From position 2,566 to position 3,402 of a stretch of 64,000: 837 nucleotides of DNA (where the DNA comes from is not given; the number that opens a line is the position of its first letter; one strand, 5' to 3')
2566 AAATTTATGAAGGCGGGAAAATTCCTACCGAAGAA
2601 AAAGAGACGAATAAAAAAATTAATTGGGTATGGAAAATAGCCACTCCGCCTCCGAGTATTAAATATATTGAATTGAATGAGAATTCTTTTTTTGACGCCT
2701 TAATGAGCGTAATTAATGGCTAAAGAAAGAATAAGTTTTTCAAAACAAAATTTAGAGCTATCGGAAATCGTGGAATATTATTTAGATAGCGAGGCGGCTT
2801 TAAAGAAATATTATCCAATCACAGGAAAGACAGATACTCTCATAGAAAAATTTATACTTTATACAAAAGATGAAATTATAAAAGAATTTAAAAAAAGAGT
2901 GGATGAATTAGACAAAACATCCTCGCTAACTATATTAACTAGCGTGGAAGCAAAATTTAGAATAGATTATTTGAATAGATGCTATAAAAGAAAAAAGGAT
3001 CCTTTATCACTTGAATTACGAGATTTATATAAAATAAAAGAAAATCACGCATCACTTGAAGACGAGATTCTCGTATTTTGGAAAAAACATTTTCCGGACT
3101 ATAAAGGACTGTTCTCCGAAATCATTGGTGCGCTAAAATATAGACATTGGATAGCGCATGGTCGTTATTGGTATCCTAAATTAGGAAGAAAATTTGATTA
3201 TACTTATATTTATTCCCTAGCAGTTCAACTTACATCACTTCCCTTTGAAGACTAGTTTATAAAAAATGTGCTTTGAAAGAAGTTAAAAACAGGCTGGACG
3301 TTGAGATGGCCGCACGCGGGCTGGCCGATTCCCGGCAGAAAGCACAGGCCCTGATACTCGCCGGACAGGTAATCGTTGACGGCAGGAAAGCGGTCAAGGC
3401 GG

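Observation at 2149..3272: AT-rich two-gene cassette with an HEPN-like protein inserted precisely between dxs and tlyA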

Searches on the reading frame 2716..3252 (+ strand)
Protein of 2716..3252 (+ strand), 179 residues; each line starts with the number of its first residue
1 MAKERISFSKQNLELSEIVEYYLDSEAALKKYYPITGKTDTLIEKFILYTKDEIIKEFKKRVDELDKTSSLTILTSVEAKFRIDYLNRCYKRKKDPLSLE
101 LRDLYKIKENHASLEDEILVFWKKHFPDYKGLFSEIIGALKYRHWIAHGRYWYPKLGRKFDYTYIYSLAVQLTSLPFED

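Call 4: search_protein_families(library=pfam, proteins=[window:2716-3252:+], max_evalue=1)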
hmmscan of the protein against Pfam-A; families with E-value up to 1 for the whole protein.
window:2716-3252:+ (179 aa): 2 families
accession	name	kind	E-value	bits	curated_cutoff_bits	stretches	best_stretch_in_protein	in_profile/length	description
PF19891.5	DUF6364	-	0.041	14.8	27.3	1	9-45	22-50/70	Family of unknown function (DUF6364)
PF15637.11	Tox-HNH-HHH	-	0.22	12.3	26.1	1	93-137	35-76/103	HNH/Endo VII superfamily nuclease toxin with a HHH motif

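Call 5: search_protein_families(library=padloc, proteins=[window:2716-3252:+], max_evalue=1)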
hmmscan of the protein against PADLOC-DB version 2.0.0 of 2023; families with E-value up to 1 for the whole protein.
window:2716-3252:+ (179 aa): 0 families

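Call 6: search_protein_families(library=ncbifam, proteins=[window:2716-3252:+], max_evalue=1)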
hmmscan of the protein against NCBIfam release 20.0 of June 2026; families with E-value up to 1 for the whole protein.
window:2716-3252:+ (179 aa): 0 families

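Call 7: search_protein_families(library=phrogs, proteins=[window:2716-3252:+], max_evalue=1)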
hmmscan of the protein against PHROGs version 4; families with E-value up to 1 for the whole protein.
window:2716-3252:+ (179 aa): 1 family
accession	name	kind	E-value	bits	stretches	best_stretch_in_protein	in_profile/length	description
phrog_21341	-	unknown function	0.027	15.2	1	49-125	22-96/135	-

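Call 8: find_homologous_proteins(query=window:2716-3252:+, max_evalue=0.01)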
Query window:2716-3252:+ (179 aa): 58 proteins with E <= 0.01 among 198 candidates.
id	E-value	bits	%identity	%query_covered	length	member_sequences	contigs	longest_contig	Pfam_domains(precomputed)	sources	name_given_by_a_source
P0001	1.5e-112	391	100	100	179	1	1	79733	-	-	-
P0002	3.1e-64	234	62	97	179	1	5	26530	-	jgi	jgi:hypothetical protein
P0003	3.8e-48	182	60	74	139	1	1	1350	-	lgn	-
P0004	9.2e-47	177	51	97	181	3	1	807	-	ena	-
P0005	9.3e-46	174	47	97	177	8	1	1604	-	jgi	jgi:hypothetical protein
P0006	1.6e-45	173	53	99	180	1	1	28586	-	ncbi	-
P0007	4.3e-45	172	49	99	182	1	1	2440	-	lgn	-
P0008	5.8e-45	171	51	99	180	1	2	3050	-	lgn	-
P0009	1.2e-44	170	47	97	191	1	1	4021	-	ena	-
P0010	3.3e-44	169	47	94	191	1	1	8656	-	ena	-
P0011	3.4e-44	169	50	99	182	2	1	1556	-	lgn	-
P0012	6.1e-44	168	46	95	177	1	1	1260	-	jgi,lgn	jgi:hypothetical protein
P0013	1.8e-43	167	49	99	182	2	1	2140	-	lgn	-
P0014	2.9e-43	166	49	99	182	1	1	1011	-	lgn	-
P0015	6.6e-43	165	46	93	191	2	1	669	-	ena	-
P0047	1.2e-35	141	40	99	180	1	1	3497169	-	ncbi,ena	-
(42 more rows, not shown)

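Call 15: find_encoding_contigs(protein=P0002, flank=8000, max_places=4)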
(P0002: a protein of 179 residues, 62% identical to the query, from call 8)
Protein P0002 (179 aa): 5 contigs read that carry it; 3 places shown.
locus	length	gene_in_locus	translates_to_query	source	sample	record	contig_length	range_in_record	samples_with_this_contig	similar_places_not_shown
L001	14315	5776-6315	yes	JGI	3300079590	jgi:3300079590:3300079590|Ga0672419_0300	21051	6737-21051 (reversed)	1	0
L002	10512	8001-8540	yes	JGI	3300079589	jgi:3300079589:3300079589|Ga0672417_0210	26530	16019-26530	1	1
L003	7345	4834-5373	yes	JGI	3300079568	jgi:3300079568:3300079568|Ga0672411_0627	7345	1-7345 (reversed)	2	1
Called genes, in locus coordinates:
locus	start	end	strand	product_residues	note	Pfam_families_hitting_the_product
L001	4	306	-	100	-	-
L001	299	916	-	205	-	-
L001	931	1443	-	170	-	-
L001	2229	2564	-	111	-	PF11848:DUF3368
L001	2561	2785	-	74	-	PF03683:UPF0175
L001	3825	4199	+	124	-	-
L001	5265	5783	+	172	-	-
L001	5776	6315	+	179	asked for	-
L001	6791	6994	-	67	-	-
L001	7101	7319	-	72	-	-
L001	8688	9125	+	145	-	-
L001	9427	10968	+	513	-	PF20030:bpMoxR, PF07728:AAA_5, PF17868:AAA_lid_8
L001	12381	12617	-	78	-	-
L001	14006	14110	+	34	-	-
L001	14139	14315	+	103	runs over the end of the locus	-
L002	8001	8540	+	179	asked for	-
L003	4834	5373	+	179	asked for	-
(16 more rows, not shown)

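Call 16: find_encoding_contigs(protein=P0006, flank=8000, max_places=3)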
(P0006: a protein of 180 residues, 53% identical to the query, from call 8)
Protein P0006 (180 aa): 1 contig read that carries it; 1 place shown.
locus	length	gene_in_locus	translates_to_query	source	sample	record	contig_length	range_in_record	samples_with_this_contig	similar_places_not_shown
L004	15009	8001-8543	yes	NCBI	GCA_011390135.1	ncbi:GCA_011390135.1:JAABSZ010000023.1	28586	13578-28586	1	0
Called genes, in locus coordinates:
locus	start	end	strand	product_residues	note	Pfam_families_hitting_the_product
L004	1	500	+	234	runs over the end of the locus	-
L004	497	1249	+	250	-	PF00977:His_biosynth, PF01207:Dus (faint), PF03060:NMO (faint)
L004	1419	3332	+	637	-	PF01807:Zn_ribbon_DnaG, PF08275:DNAG_N, PF01751:Toprim, PF13155:Toprim_2, PF13662:Toprim_4, PF10410:DnaB_bind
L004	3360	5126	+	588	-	PF03979:Sigma70_r1_1, PF00140:Sigma70_r1_2, PF04542:Sigma70_r2, PF04539:Sigma70_r3, PF04545:Sigma70_r4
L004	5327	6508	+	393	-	PF01784:DUF34_NIF3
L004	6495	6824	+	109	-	PF14076:DUF4258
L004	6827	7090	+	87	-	PF15731:MqsA_antitoxin (weak)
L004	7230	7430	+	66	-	PF01784:DUF34_NIF3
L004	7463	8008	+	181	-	-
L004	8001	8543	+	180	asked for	-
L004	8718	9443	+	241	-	PF24481:CT398_CC, PF02591:Zn_ribbon_9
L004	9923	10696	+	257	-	PF00005:ABC_tran, PF13304:AAA_21 (faint)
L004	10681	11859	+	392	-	PF01458:SUFBD_core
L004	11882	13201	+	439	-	-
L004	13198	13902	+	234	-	PF01128:IspD, PF12804:NTP_transf_3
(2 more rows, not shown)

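Call 18: find_encoding_contigs(protein=P0047, flank=8000, max_places=3)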
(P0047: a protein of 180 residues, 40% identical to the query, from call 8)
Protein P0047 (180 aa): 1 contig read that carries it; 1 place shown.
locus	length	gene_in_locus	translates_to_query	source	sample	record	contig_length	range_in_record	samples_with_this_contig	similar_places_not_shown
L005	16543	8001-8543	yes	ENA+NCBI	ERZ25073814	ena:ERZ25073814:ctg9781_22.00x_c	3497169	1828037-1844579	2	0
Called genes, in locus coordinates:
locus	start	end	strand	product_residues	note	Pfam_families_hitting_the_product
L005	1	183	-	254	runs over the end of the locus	PF05036:SPOR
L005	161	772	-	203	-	PF01121:CoaE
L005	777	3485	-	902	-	PF02739:5_3_exonuc_N, PF01367:5_3_exonuc, PF01612:DNA_pol_A_exo1, PF00476:DNA_pol_A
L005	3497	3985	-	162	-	-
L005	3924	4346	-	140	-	PF02561:FliS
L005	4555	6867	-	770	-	PF01522:Polysacc_deac_1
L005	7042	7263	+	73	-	PF01527:HTH_Tnp_1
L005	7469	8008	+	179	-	-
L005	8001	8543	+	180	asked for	-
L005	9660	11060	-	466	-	-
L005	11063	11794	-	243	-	PF17131:TP_0789-like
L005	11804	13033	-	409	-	PF12704:MacB_PCD, PF02687:FtsX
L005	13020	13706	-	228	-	PF02463:SMC_N, PF13476:AAA_23 (faint), PF00005:ABC_tran, PF13304:AAA_21 (faint)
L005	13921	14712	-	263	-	PF01609:DDE_Tnp_1 (weak)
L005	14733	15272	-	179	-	PF13546:DDE_5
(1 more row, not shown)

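Call 19: find_encoding_contigs(protein=P0001, flank=10000, max_places=3)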
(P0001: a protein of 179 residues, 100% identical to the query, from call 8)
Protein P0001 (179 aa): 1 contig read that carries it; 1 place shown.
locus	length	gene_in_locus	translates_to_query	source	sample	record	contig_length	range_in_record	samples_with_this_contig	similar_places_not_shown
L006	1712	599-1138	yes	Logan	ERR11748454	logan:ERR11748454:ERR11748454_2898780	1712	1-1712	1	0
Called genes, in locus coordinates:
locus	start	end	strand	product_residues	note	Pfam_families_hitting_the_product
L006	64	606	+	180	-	-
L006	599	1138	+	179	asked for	-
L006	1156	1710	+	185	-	?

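Call 20: predict_structure(alignment_id=A1)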
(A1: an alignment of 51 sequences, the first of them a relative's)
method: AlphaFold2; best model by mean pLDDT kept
length: 179 residues; sequences in the alignment: 51
mean_pLDDT: 89.3   pTM: 0.83
mean pLDDT of the five models: 89.3, 87.9, 87.8, 86.5, 84.6
residues with pLDDT >= 90: 121; 70-90: 45; 50-70: 12; < 50: 1
segments of 3 or more residues with pLDDT < 50: none
pLDDT, mean of each block of 10 residues (from residue 1): 71 88 95 76 81 91 94 94 94 93 97 97 97 96 86 70 95 91
secondary structure, 60 per line:
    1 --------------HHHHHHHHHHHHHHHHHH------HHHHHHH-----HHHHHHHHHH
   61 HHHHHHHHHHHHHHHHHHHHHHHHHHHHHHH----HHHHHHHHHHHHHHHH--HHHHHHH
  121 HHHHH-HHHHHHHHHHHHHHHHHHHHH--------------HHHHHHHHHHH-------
elements in order: H15-32 H39-45 H51-91 H96-111 H114-125 H127-147 H162-172

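Call 24: fold_search(model_id=the predicted structure, library=pdb)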
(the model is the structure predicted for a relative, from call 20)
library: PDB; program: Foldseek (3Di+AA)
matches with E <= 10: 78; with E <= 0.001: 0
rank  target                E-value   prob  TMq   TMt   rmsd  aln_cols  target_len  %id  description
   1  3nyl                  1.0e+00  0.35  0.29  0.27  13.0       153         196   11  The X-ray structure of an antiparallel dimer of the human amyloid precursor protein E2 domain (released 2011-07-13)
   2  9s98_A                2.0e+00  0.06  0.18  0.18  19.2       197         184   14  CdvB2 filament - high twist, class A (released 2026-01-28)
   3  6egc                  2.1e+00  0.09  0.18  0.21  16.3       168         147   15  Single-chain version of 2L4HC2_23 (PDB 5J0K) (released 2019-05-29)
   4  7ae8_C                2.4e+00  0.25  0.31  0.37  11.1       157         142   11  Crystal structure of HEPN(R102A) toxin (released 2020-12-30)
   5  9s98_C                2.5e+00  0.06  0.19  0.18  19.5       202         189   13  CdvB2 filament - high twist, class A (released 2026-01-28)
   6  2xcs_D                3.1e+00  0.13  0.30  0.11  13.1       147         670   10  The 2.1A crystal structure of S. aureus Gyrase complex with GSK299423 and DNA (released 2010-08-04)
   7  2lqu_MODEL_1_A        3.1e+00  0.11  0.28  0.30  18.3       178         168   15  Structure of decorbin-binding protein A from Borrelia burgdorferi (released 2013-01-16)
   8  7ae9_C                3.4e+00  0.18  0.31  0.37  11.0       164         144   13  Crystal structure of mono-AMPylated HEPN(R46E) toxin in complex with MNT antitoxin (released 2020-12-30)
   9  4nqf_A                3.6e+00  0.07  0.23  0.26  14.0       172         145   10  Crystal structure of HEPN domain protein (released 2014-03-26)
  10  7q83_B                3.8e+00  0.07  0.23  0.26  17.5       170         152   12  Crystal structure of S. cerevisiae Sso2 in complex with the pleckstrin homology domain of Sec3 (released 2022-08-31)
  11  9ew5_D                4.0e+00  0.07  0.24  0.19  18.1       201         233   14  Ternary structure of 14-3-3s, C-RAF phosphopeptide (pS259) 12mer and compound 23 (1083848) (released 2025-04-16)
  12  3jrt                  4.0e+00  0.04  0.17  0.18  14.7       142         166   14  Structure from the mobile metagenome of V. paracholerae: Integron cassette protein Vpc_cass2 (released 2009-09-22)
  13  8sv6_D                4.0e+00  0.03  0.15  0.14  19.8       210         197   13  Structure of the M. smegmatis DarR protein (released 2023-11-01)
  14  7ae8_A                4.2e+00  0.15  0.30  0.35  11.2       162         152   12  Crystal structure of HEPN(R102A) toxin (released 2020-12-30)
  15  4nqf_B                4.2e+00  0.08  0.25  0.28  13.7       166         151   10  Crystal structure of HEPN domain protein (released 2014-03-26)
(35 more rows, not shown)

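Call 26: search_solved_structures(query=A1, max_evalue=10, show_alignments=3)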
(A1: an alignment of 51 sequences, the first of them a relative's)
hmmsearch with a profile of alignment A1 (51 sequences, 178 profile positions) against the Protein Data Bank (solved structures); distinct sequences matched with E-value up to 10: 11.
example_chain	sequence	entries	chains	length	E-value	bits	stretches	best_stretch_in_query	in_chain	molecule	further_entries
6nuk_A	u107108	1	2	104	0.0077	19.2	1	19-70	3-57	Ferredog-Diesel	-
9gb5_H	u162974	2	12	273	0.043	16.8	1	7-91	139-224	gp53 - Tail adaptor protein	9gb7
6r3p_A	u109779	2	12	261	0.14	15.1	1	38-104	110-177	Meiotic recombination protein DMC1/LIM15 homolog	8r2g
4hyy_A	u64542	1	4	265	0.14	15.1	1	38-104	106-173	Meiotic recombination protein DMC1/LIM15 homolog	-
7c98_A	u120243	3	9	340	0.22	14.5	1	38-104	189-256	Meiotic recombination protein DMC1/LIM15 homolog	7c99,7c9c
8qqe_A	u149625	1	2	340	0.22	14.5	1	38-104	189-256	Meiotic recombination protein DMC1/LIM15 homolog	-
1v5w_A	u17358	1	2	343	0.22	14.5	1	38-104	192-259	Meiotic recombination protein DMC1/LIM15 homolog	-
7c7y_A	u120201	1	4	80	0.24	14.4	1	37-109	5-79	Uncharacterized protein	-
2zjb_A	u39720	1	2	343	0.35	13.8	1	38-104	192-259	Meiotic recombination protein DMC1/LIM15 homolog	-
7cgy_A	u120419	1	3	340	0.46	13.4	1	38-103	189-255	Meiotic recombination protein DMC1/LIM15 homolog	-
7ej6_B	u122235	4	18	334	0.68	12.9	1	39-97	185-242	HLJ1_G0016300.mRNA.1.CDS.1 | Meiotic recombination protein DMC1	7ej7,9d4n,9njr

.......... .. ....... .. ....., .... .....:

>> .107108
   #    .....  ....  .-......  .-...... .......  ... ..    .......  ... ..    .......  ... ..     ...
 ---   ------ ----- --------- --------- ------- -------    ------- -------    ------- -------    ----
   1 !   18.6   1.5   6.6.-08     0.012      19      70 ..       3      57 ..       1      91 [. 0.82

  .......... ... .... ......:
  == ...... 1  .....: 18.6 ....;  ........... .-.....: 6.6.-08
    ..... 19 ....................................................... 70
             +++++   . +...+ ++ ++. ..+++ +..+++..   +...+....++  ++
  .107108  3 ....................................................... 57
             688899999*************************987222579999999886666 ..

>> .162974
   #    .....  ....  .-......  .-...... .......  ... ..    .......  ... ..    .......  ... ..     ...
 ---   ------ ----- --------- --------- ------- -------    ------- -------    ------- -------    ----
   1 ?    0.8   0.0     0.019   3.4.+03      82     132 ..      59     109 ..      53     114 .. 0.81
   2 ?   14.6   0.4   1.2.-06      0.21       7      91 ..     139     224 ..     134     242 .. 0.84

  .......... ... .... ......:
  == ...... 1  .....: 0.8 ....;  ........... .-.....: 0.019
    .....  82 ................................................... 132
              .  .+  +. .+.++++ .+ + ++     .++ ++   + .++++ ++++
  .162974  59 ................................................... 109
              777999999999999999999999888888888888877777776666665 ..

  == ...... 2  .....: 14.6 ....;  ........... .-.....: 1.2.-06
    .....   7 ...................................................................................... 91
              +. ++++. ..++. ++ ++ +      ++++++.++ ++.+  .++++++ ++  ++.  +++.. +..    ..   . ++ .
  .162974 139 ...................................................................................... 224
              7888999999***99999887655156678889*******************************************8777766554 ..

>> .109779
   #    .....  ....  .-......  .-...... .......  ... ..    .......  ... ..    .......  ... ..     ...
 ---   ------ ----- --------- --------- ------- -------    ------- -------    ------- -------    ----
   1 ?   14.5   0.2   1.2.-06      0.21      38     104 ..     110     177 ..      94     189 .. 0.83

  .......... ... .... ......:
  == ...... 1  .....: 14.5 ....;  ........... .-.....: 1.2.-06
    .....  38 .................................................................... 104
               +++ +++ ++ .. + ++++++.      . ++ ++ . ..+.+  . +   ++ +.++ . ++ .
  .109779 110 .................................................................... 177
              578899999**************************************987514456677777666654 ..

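Call 27: search_protein_families(library=pfam, alignment_id=A1, max_evalue=5)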
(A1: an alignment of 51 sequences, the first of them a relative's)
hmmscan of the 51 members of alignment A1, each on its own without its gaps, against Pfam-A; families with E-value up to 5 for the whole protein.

A. member 1, P0001 (179 aa): 2 families
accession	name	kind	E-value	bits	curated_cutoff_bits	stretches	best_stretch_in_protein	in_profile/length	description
PF19891.5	DUF6364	-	0.041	14.8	27.3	1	9-45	22-50/70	Family of unknown function (DUF6364)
PF15637.11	Tox-HNH-HHH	-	0.22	12.3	26.1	1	93-137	35-76/103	HNH/Endo VII superfamily nuclease toxin with a HHH motif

B. families by the number of members that match (of 51 scanned): 33 families (the first 25 are shown)
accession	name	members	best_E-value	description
PF16026.10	MIEAP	3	0.11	Mitochondria-eating protein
PF07351.18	DUF1480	2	0.016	Protein of unknown function (DUF1480)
PF01627.28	Hpt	2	0.16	Hpt domain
PF00445.23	Ribonuclease_T2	1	0.013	Ribonuclease T2 family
PF13904.11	CCDC34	1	0.021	Coiled-coil domain-containing protein 34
PF22751.1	DUF488-N3a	1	0.021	Active DUF488-N3 subclade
PF02391.22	MoaE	1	0.026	MoaE protein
PF08423.17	Rad51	1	0.032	Rad51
PF18735.6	HEPN_RiboL-PSP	1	0.036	RiboL-PSP-HEPN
PF05004.19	IFRD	1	0.04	Interferon-related developmental regulator (IFRD)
PF19891.5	DUF6364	1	0.041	Family of unknown function (DUF6364)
PF08144.17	CPL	1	0.044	CPL (NUC119) domain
PF23735.1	KIF9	1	0.046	Kinesin-like protein KIF9 domain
PF02696.19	SelO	1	0.051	Protein adenylyltransferase SelO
PF23848.1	DUF7212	1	0.059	Family of unknown function (DUF7212)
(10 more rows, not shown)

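Call 43: search_protein_representatives(alignment_id=A1)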
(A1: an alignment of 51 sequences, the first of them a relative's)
Query: 51 sequences, 178 profile positions. Proteins with E-value up to 0.001 (for the whole library): 1188; up to 1e-10: 897; up to 1e-30: 298. The best 150 are listed.
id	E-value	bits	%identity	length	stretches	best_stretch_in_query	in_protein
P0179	2.9e-76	271.5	-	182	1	2-177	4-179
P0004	3.1e-76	271.4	-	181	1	1-177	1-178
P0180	4.1e-73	261.2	-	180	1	1-177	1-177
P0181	4.3e-65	235.1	-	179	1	1-176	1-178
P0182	6.5e-65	234.5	-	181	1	3-176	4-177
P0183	5.7e-64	231.4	-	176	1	1-176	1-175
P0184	1.2e-63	230.3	-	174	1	1-176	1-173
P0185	5.3e-62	225.0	-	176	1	2-171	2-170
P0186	9.5e-62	224.2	-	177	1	2-176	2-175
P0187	1.3e-61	223.7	-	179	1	1-176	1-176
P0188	2.1e-60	219.8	-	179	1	6-176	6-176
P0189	6.6e-60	218.2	-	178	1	1-172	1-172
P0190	1.0e-59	217.6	-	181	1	2-177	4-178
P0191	1.3e-59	217.2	-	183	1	5-176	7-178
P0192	3.9e-59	215.7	-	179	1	10-175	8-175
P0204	3.1e-56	206.2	-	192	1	1-176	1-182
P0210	1.2e-55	204.3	-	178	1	12-177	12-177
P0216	2.9e-54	199.8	-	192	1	6-177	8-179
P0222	2.6e-53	196.7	-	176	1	7-176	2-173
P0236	1.3e-51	191.2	-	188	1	4-176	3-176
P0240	2.1e-51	190.5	-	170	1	14-176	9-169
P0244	5.8e-51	189.1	-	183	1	1-170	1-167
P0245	5.9e-51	189.0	-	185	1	3-176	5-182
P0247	8.0e-51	188.6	-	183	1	2-172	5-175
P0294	2.0e-45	171.0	-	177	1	10-176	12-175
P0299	3.4e-45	170.2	-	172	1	3-173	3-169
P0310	3.6e-44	166.9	-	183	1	12-175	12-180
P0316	5.8e-43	163.0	-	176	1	4-177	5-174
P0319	1.7e-42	161.4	-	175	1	10-171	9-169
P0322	2.9e-42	160.7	-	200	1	4-177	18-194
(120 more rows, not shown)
